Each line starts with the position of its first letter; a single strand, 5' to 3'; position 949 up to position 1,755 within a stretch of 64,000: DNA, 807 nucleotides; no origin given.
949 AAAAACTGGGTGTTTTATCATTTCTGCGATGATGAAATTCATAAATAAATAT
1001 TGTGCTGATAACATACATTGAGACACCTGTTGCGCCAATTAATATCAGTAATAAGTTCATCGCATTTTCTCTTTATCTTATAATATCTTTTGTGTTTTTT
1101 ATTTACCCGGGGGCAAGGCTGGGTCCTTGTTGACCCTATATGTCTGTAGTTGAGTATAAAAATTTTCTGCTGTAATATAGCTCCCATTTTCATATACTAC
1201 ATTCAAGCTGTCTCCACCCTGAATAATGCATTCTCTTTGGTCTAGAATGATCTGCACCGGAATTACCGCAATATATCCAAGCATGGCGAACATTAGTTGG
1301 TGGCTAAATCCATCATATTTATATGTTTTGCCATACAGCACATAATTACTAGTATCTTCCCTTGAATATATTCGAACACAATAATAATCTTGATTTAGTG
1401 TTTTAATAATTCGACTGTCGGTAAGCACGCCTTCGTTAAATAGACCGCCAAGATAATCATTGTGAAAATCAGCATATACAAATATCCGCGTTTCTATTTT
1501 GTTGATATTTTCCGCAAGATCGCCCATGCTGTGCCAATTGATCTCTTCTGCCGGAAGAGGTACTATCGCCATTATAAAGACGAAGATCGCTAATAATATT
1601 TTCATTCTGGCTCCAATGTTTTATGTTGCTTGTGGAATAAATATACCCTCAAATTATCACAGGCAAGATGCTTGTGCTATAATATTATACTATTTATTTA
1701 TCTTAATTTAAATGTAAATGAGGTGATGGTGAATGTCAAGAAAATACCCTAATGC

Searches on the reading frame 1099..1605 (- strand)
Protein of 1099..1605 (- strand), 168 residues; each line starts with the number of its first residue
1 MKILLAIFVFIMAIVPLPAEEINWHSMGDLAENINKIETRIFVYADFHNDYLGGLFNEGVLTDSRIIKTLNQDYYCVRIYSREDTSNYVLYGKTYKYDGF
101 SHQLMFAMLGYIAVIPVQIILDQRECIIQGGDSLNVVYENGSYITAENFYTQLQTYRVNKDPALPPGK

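Call 56: search_protein_families(library=pfam, proteins=[window:1099-1605:-], max_evalue=0.001)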
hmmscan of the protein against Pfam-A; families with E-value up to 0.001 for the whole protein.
window:1099-1605:- (168 aa): 0 families

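Call 95: find_encoding_contigs(protein=window:1099-1605:-, flank=10000, max_places=3)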
Protein window:1099-1605:- (168 aa): 24 contigs read that carry it; 3 places shown.
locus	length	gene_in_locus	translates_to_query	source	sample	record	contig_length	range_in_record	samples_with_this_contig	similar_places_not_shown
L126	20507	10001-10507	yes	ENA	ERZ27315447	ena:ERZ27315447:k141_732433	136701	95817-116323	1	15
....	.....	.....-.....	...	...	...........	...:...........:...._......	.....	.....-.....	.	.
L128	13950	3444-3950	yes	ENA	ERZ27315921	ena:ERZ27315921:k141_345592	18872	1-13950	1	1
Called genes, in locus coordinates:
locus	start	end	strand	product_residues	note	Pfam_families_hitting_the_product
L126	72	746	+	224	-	PF00027:cNMP_binding (weak), PF13545:HTH_Crp_2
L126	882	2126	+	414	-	PF11013:DUF2851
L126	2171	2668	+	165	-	PF01467:CTP_transf_like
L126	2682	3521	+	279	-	PF05036:SPOR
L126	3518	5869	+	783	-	-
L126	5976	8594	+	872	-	PF01411:tRNA-synt_2c, PF07973:tRNA_SAD, PF02272:DHHA1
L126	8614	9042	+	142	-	-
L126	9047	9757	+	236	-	PF02683:DsbD_TM, PF13386:DsbD_2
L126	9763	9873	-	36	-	-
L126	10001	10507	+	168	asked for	-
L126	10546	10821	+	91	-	-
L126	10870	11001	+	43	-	-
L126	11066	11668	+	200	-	PF02660:G3P_acyltransf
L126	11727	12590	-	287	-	-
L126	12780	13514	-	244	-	PF03099:BPL_LplA_LipB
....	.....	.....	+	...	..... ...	-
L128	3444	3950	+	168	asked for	-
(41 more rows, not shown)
